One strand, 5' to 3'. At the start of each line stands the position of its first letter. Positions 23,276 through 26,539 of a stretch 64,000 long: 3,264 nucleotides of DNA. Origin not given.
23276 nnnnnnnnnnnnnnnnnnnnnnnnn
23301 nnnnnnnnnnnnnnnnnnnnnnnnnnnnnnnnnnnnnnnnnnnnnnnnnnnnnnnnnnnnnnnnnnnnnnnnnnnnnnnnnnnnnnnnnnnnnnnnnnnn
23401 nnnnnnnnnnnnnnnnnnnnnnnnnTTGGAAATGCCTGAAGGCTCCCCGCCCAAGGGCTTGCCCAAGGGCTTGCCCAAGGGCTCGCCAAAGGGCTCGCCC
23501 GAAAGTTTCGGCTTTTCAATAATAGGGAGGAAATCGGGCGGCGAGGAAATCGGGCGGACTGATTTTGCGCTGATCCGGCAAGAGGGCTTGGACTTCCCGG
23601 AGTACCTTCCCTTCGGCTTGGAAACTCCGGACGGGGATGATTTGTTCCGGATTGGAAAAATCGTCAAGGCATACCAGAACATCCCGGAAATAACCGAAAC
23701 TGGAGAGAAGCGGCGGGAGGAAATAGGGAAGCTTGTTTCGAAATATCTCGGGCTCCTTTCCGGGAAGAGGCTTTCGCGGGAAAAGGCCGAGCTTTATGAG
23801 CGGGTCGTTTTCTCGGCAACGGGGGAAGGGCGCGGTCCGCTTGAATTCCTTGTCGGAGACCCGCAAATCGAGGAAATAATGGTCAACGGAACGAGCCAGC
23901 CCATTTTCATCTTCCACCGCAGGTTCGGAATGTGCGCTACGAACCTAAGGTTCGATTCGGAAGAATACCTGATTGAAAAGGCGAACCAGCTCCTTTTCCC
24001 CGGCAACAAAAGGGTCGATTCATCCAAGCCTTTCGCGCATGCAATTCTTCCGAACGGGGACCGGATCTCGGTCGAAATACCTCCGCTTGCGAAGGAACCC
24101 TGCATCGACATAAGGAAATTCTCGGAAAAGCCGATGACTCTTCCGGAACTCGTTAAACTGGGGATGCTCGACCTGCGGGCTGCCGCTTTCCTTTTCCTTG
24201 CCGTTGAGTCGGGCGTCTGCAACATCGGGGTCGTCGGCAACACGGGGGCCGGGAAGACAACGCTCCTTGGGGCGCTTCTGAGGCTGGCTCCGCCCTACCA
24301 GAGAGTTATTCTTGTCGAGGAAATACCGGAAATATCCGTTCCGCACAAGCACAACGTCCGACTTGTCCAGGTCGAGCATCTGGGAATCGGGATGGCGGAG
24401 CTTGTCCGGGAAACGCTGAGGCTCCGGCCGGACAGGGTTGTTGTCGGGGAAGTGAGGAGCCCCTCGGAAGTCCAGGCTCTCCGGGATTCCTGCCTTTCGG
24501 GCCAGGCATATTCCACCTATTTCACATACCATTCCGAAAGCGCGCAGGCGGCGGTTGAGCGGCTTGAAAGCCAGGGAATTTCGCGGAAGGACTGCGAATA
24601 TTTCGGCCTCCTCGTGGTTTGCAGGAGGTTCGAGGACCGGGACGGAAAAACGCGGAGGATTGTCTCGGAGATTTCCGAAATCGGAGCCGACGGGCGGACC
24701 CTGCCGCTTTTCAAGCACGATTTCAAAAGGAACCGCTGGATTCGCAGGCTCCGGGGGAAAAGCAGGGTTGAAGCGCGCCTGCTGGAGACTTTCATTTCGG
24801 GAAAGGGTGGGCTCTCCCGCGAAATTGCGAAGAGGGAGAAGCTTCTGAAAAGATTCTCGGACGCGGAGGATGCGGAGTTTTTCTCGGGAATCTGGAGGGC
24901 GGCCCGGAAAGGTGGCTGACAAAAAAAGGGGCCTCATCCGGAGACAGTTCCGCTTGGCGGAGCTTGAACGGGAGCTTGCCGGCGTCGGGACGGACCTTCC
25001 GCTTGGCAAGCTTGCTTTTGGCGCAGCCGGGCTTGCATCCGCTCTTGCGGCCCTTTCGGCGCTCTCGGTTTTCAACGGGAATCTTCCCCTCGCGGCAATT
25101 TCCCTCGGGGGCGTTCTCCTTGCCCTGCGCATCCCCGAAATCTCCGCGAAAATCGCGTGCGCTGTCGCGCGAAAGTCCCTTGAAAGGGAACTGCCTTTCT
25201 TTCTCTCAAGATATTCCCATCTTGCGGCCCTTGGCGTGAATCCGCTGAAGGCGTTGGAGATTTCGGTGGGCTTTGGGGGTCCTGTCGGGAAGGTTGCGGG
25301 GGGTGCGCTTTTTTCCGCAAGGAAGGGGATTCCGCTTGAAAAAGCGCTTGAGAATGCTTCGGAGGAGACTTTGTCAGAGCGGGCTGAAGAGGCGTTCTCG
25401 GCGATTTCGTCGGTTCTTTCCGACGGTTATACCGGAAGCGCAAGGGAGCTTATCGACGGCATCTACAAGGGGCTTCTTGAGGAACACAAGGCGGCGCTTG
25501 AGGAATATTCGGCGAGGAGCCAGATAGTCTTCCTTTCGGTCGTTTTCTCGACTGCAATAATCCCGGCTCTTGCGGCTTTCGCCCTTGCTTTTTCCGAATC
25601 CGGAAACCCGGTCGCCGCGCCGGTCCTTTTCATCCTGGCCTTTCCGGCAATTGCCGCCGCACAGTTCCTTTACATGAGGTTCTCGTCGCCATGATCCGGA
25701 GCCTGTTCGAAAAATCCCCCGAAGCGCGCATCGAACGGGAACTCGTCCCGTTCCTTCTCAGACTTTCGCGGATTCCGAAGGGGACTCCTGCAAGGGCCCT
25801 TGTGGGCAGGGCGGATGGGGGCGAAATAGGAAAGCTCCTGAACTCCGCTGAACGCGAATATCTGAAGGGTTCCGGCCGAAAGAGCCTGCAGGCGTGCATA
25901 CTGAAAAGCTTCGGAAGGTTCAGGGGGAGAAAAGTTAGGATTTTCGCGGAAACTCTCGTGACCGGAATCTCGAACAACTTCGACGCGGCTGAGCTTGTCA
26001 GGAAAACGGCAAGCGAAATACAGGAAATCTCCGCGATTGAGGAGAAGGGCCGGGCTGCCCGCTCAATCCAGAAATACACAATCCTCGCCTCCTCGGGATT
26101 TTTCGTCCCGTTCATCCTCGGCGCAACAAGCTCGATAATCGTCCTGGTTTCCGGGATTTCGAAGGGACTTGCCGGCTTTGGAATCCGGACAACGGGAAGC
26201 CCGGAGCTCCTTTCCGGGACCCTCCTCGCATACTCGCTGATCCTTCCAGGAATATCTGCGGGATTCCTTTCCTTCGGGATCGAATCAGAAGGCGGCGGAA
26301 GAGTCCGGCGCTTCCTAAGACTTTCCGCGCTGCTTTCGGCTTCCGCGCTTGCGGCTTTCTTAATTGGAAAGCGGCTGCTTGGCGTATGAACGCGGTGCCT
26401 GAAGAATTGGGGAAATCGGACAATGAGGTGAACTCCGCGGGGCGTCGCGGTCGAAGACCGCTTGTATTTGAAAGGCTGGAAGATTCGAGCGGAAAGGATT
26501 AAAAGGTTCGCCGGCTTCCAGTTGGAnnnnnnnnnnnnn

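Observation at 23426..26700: Minimal Tad/Epd-like pilus locus with an unannotated 57-aa Flp-type pilin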

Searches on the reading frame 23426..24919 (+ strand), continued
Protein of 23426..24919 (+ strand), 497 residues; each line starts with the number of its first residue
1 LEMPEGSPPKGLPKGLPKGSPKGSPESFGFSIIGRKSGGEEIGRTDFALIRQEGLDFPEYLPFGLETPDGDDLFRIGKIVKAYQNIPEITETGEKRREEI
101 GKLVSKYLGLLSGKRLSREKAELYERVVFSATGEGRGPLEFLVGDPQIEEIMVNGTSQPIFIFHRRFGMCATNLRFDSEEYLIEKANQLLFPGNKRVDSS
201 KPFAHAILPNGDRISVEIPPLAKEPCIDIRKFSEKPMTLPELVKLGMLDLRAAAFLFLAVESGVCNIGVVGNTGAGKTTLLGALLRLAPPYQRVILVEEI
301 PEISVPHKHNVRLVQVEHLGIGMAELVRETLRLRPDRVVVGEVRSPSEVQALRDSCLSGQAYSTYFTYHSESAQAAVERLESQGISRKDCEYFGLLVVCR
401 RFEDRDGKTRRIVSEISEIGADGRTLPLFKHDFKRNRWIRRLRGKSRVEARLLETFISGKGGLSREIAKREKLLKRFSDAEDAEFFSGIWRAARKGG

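Call 97: list_cluster_members(proteins=[P0147, P0148, P0149, P0150, P0151, P0153, P0156, P0160, P0163, P0173])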
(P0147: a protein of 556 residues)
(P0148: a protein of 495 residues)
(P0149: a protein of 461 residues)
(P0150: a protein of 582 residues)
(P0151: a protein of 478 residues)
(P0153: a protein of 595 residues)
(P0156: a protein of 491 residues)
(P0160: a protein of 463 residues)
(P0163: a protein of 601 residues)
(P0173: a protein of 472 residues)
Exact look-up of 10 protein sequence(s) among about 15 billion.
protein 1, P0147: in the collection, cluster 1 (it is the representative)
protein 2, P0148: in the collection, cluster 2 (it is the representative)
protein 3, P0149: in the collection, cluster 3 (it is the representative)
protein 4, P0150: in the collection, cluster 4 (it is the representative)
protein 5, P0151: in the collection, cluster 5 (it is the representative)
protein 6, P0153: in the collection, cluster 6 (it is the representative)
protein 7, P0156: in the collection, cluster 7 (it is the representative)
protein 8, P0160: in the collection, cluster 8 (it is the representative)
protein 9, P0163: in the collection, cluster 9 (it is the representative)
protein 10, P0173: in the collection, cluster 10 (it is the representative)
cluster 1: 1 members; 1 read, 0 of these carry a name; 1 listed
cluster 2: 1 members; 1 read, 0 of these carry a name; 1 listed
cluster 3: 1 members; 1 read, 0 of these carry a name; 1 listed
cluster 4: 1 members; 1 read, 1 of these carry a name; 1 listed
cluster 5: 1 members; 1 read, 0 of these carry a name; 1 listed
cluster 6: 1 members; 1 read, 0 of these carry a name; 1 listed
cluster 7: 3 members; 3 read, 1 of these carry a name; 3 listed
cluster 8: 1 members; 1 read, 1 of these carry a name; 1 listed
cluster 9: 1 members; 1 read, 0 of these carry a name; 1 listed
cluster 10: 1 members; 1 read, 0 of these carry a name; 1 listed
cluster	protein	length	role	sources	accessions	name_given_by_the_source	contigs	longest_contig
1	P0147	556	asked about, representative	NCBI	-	-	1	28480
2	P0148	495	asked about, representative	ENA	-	-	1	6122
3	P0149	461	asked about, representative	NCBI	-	-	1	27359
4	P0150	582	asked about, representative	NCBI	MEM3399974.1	MAG: ATPase, T2SS/T4P/T4SS family [Candidatus Micrarchaeia archaeon]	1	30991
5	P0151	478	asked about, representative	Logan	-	-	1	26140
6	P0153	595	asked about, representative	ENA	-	-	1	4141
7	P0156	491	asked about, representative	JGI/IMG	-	-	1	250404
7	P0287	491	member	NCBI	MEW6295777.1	MAG: ATPase, T2SS/T4P/T4SS family [Candidatus Diapherotrites archaeon]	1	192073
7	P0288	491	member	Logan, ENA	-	-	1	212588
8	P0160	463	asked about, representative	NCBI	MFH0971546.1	MAG: ATPase, T2SS/T4P/T4SS family [Candidatus Micrarchaeota archaeon]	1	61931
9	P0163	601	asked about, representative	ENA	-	-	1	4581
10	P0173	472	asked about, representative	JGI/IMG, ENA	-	-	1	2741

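Call 104: list_cluster_members(proteins=[P0263, P0278, P0286, P0037, P0268, P0276, P0277, P0283, P0285, P0258])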
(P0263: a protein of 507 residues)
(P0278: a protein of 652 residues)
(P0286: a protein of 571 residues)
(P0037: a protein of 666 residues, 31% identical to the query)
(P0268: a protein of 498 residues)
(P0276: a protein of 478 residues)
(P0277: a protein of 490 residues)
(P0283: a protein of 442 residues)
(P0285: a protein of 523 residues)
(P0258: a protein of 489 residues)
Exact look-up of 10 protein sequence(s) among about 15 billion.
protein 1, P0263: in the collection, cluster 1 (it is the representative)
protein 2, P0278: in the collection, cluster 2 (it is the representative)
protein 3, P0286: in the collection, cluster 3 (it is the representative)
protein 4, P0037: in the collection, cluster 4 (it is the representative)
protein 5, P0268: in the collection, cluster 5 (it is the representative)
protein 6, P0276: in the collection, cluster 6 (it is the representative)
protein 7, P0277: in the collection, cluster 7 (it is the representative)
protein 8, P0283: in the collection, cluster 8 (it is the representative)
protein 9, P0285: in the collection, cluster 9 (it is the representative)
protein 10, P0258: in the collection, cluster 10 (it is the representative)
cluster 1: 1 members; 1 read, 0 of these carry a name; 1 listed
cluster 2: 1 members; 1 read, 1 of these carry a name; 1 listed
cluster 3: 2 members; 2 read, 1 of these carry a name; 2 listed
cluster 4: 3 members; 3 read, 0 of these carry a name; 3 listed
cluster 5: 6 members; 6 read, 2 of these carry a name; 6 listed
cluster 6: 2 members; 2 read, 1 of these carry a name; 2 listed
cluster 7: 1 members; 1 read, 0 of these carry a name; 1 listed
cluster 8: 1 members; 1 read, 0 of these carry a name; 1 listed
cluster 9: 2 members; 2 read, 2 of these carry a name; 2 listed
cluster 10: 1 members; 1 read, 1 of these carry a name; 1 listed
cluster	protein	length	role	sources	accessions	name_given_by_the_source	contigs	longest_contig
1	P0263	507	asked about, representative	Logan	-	-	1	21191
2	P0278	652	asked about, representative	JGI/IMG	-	archaeal flagellar protein FlaI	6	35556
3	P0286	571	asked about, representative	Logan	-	-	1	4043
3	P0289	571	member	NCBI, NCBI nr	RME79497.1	MAG: CpaF family protein [Methanobacteriota archaeon] | MAG: CpaF family protein [Euryarchaeota archaeon]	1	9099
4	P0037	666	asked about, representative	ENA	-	-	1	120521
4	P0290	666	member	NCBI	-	-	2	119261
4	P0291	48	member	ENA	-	-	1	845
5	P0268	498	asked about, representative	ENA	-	-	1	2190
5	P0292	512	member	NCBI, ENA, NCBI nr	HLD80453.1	MAG TPA: ATPase, T2SS/T4P/T4SS family [archaeon] | ATPase, T2SS/T4P/T4SS family [archaeon]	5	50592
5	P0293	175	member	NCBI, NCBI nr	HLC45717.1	MAG TPA: hypothetical protein VJI67_02490, partial [archaeon] | hypothetical protein [archaeon]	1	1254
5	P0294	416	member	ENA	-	-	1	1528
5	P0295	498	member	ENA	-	-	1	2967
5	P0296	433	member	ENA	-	-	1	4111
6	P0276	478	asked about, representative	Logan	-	-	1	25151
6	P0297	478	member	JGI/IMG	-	flagellar protein FlaI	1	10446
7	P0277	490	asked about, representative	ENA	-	-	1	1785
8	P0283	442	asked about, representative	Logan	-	-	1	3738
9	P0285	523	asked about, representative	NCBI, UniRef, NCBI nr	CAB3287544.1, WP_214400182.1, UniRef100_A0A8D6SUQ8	Type II secretion system protein E [Methanocaldococcus lauensis] | Type II secretion system protein E n=1 Tax=Methanocaldococcus lauensis TaxID=2546128 ... | CpaF family protein [Methanocaldococcus lauensis]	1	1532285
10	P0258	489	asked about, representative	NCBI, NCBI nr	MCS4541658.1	MAG: ATPase, T2SS/T4P/T4SS family [Euryarchaeota archaeon] | ATPase, T2SS/T4P/T4SS family [Euryarchaeota archaeon]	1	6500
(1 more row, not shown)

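Call 105: find_encoding_contigs(protein=P0285, flank=8000, max_places=1)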
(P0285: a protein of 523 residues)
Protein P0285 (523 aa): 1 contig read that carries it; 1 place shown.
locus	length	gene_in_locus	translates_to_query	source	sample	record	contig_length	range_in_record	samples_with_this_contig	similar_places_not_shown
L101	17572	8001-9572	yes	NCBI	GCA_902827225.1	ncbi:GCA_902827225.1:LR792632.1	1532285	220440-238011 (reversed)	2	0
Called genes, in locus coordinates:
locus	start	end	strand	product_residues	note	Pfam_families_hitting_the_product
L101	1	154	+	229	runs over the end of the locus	PF02593:DUF166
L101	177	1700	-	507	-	PF10113:Fibrillarin_2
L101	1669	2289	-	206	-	PF27163:YmtS_Ross (faint), PF27317:MJ0786_N, PF27336:MJ0786_C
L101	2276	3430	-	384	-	PF04055:Radical_SAM, PF06968:BATS (weak), PF19288:CofH_C (weak)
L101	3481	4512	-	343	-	PF22616:HMD_N, PF03201:HMD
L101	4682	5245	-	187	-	PF04199:Cyclase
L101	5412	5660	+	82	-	PF04410:Gar1 (weak)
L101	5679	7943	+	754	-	PF08271:Zn_Ribbon_TF, PF14890:Intein_splicing, PF14528:LAGLIDADG_3, PF00382:TFIIB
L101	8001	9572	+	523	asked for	PF00437:T2SSE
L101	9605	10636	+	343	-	PF00482:T2SSF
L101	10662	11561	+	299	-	PF00482:T2SSF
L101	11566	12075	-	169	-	PF01966:HD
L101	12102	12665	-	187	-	PF02002:TFIIE_alpha, PF08271:Zn_Ribbon_TF (weak)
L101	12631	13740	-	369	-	PF02655:ATP-grasp_3, PF08443:RimK (weak), PF14398:ATPgrasp_YheCD (weak)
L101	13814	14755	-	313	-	PF02649:GCHY-1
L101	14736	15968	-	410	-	PF01637:ATPase_2 (weak), PF13191:AAA_16, PF00004:AAA (weak), PF13401:AAA_22 (weak), PF01022:HTH_5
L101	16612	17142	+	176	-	-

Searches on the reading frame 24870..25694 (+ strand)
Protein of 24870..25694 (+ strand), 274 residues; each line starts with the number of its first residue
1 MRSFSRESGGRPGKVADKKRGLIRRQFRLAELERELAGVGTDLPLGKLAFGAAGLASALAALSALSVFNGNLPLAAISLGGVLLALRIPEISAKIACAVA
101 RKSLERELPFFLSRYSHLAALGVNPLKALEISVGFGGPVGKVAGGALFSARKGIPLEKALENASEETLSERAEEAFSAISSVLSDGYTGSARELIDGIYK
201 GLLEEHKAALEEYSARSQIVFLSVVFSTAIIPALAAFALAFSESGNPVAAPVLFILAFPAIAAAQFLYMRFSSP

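Call 3: search_protein_families(library=pfam, proteins=[window:24870-25694:+], max_evalue=1)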
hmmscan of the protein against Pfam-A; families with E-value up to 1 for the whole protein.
window:24870-25694:+ (274 aa): 1 family
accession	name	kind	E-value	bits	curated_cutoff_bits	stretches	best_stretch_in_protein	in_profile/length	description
PF00482.28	T2SSF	-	0.0017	18.8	25.2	1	112-237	2-122/125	Type II secretion system (T2SS), protein F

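Call 4: search_protein_families(library=ncbifam, proteins=[window:24870-25694:+], max_evalue=1)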
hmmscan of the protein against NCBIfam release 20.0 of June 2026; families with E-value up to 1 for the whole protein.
window:24870-25694:+ (274 aa): 1 family
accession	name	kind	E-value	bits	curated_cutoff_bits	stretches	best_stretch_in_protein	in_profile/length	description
NF046075.1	UpsF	equivalog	0.32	9.7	400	0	62-217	45-199/484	membrane pilin protein UpsF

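Call 44: search_solved_structures(query=A5, max_evalue=10)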
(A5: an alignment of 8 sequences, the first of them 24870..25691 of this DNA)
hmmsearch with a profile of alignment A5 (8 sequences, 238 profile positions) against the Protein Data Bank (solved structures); distinct sequences matched with E-value up to 10: 15.
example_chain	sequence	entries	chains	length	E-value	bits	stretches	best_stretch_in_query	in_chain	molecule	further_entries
3jc8_Ca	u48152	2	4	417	8.6e-06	28.5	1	69-192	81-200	Type 4 fimbrial assembly protein PilC | PilC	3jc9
2whn_A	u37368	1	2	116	0.00095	21.9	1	65-133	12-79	PILUS ASSEMBLY PROTEIN PILC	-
5nbg_A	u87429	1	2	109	0.0028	20.3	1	66-137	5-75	General secretion pathway protein F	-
2vmb_A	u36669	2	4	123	0.35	13.5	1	67-125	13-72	GENERAL SECRETION PATHWAY PROTEIN F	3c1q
2vma_A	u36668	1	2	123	0.35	13.4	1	67-125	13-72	GENERAL SECRETION PATHWAY PROTEIN F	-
8ugc_A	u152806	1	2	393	0.48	13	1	110-175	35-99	FD15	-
5cwl_A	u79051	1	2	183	0.51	12.9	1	99-154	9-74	Designed helical repeat protein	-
4qqb_A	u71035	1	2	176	1.6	11.3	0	106-138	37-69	Protein sex-lethal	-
9v4l_A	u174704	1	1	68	1.6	11.3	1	122-171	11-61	de novo designed Zinc binding protein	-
3sxl_A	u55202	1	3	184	1.9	11.1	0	106-138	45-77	PROTEIN (SEX-LETHAL)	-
31zn_A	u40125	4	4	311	1.9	11.1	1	118-213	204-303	SAP30-binding protein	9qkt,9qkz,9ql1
9vuh_C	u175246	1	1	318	2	11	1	118-213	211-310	SAP30-binding protein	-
4yy2_A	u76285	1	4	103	3.3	10.3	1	89-174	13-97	dTor_3x33L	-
20zx_R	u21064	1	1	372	3.6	10.2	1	19-76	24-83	Lysophosphatidic acid receptor 5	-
5cwj_A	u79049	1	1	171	6.1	9.4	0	105-157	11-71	Designed helical repeat protein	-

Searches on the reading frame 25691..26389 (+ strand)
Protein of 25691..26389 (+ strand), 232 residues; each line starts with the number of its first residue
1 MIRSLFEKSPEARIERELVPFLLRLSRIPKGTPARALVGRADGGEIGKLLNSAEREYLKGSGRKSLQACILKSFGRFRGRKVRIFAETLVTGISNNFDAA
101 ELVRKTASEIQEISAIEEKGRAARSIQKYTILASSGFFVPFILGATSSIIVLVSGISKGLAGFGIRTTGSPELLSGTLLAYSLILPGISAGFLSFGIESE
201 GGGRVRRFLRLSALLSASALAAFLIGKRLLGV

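Call 3: search_protein_families(library=pfam, proteins=[window:25691-26389:+], max_evalue=1)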
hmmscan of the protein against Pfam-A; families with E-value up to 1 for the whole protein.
window:25691-26389:+ (232 aa): 1 family
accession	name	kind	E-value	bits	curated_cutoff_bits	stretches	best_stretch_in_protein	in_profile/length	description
PF08041.16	PetM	-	0.094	12.7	25.1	1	172-193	2-23/30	PetM family of cytochrome b6f complex subunit 7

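Call 4: search_protein_families(library=ncbifam, proteins=[window:25691-26389:+], max_evalue=1)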
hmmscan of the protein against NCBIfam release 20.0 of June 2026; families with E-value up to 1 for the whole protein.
window:25691-26389:+ (232 aa): 0 families

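Call 45: search_solved_structures(query=A6, max_evalue=10)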
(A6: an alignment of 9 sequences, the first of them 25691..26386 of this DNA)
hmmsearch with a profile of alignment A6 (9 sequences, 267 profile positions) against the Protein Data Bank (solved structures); distinct sequences matched with E-value up to 10: 4.
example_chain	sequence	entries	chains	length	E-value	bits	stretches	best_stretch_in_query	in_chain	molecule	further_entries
2lhi_A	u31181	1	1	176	0.48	13.3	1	55-138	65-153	Calmodulin,Serine/threonine-protein phosphatase 2B catalytic subunit A1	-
7bqs_A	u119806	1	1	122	0.73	12.7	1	89-156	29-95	Nomur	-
7pgf_C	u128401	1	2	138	1.5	11.6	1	177-200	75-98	Ion transporter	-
8fit_A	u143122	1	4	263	2.9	10.7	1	77-162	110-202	cs074A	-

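Call 46: search_protein_families(library=pfam, alignment_id=A6, max_evalue=1)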
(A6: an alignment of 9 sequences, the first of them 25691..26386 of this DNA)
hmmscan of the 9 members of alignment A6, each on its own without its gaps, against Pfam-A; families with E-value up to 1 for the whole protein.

A. member 1, window:25691-26386:+ (232 aa): 1 family
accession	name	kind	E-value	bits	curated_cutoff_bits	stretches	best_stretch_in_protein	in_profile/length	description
PF08041.16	PetM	-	0.094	12.7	25.1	1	172-193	2-23/30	PetM family of cytochrome b6f complex subunit 7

B. families by the number of members that match (of 9 scanned): 7 families
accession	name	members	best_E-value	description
PF00482.28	T2SSF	3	5.6e-05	Type II secretion system (T2SS), protein F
PF13808.11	DDE_Tnp_1_assoc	1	0.04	DDE_Tnp_1-associated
PF08041.16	PetM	1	0.094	PetM family of cytochrome b6f complex subunit 7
PF12794.12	MscS_TM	1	0.096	Mechanosensitive ion channel inner membrane domain 1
PF02083.20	Urotensin_II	1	0.14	Urotensin II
PF23442.1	DUF7125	1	0.15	Family of unknown function (DUF7125)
PF14316.11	DUF4381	1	0.24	Domain of unknown function (DUF4381)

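Call 71: search_protein_families(library=phrogs, proteins=[window:25691-26389:+], max_evalue=0.1)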
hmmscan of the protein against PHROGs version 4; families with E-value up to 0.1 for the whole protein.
window:25691-26389:+ (232 aa): 0 families
